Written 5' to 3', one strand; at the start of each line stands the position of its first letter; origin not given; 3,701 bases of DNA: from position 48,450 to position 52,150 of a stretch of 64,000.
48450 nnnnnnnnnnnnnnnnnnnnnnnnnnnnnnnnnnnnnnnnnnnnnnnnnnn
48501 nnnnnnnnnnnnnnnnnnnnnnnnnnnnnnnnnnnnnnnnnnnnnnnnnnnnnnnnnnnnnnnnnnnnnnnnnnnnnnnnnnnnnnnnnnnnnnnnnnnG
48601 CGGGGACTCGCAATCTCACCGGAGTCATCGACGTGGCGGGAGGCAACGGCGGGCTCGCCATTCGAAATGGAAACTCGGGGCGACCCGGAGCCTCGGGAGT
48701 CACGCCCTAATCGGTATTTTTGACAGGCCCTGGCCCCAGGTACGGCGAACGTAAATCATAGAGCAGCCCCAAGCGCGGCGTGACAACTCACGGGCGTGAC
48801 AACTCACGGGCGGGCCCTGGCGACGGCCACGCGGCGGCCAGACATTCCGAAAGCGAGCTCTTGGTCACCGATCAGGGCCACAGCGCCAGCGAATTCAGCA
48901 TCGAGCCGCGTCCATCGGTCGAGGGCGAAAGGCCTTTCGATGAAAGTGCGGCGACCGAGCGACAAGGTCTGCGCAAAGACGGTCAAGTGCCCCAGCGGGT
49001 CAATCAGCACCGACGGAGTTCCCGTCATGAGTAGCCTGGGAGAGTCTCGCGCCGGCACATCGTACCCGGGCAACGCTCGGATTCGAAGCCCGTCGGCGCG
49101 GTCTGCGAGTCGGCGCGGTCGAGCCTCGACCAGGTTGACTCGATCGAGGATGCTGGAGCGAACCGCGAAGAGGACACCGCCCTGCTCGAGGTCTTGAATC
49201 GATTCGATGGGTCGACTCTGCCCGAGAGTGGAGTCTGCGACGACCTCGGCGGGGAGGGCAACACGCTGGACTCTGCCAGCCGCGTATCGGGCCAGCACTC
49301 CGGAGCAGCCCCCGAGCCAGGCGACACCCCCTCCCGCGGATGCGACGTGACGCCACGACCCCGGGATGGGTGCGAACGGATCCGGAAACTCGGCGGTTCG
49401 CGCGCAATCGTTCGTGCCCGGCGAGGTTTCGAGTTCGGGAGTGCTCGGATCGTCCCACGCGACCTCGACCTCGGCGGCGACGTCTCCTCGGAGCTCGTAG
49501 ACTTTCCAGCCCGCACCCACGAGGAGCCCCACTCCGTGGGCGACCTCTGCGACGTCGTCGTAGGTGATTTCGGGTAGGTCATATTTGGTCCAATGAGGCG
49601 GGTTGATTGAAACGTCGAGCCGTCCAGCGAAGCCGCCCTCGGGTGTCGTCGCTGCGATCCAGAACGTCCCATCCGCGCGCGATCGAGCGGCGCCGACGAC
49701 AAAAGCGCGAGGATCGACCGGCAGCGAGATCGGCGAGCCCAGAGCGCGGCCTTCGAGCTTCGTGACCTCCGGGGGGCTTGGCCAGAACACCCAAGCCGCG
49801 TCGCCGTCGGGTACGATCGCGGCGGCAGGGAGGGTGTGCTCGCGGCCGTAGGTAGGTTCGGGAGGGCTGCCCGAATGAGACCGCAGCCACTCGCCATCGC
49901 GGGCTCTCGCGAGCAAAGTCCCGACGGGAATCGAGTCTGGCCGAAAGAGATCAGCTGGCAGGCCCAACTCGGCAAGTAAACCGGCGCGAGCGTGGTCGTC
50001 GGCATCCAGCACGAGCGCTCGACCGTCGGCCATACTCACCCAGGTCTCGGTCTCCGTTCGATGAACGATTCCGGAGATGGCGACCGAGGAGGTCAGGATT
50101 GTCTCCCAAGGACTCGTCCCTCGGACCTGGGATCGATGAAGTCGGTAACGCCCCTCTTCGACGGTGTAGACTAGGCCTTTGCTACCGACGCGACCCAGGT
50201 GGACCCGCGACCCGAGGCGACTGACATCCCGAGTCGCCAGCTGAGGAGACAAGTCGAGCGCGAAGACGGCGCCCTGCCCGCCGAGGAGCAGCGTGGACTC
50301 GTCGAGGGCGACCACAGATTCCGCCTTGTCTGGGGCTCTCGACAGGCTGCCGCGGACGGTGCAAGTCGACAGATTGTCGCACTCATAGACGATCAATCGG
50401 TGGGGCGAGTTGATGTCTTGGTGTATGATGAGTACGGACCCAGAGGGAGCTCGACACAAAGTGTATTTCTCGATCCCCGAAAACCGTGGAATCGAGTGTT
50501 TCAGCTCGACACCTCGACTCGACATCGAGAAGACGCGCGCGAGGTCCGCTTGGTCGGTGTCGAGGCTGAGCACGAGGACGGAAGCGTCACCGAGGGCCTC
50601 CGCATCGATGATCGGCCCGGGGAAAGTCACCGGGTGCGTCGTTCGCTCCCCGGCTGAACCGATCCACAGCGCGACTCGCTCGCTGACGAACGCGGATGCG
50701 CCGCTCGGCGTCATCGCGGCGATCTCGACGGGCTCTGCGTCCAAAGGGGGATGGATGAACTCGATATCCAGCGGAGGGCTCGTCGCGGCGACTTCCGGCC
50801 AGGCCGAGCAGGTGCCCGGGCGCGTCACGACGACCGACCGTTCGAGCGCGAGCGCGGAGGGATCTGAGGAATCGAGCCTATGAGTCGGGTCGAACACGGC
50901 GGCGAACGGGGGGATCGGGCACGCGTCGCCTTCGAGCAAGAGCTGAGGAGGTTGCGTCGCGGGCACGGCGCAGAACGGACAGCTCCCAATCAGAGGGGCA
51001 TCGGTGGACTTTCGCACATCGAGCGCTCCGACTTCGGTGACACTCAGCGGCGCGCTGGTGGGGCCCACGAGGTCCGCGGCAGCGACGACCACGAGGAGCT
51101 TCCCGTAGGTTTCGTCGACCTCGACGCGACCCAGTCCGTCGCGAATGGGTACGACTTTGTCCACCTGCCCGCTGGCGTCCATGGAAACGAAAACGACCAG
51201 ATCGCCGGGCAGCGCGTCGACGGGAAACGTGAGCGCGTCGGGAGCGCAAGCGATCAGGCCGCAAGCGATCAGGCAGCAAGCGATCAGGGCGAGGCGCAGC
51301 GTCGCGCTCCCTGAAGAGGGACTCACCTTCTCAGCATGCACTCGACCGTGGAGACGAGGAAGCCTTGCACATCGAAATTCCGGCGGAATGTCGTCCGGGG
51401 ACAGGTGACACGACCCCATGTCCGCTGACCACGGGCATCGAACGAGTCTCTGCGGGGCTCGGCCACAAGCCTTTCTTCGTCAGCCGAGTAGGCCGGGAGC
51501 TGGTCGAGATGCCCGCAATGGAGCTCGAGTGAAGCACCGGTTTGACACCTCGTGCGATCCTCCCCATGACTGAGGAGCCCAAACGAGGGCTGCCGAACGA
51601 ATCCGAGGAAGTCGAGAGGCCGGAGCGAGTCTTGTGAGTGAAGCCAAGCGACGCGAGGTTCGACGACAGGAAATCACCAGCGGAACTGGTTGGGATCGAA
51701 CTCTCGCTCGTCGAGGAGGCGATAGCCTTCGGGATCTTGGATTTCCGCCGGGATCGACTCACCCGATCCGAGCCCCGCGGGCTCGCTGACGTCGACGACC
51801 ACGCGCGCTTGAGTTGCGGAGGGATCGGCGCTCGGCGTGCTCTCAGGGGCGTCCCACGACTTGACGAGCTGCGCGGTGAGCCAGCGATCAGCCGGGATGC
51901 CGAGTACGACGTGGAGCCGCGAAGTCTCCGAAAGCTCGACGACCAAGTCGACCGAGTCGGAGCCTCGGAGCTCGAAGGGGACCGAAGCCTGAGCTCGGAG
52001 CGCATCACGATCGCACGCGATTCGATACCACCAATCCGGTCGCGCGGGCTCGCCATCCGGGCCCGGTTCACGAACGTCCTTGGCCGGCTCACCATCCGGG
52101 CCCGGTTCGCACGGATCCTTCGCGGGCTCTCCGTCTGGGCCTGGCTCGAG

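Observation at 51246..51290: In-frame 15-bp triple repeat creating three consecutive lipobox motifs (LIAC-C, LIAC-G, LIAC-A) in a signal peptide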

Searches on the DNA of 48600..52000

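Call 57: search_rna_families(source=window, start=48600, end=52000, threshold=evalue, max_evalue=1)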
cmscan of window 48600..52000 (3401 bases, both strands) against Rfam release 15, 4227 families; matches with E-value up to 1: 0.
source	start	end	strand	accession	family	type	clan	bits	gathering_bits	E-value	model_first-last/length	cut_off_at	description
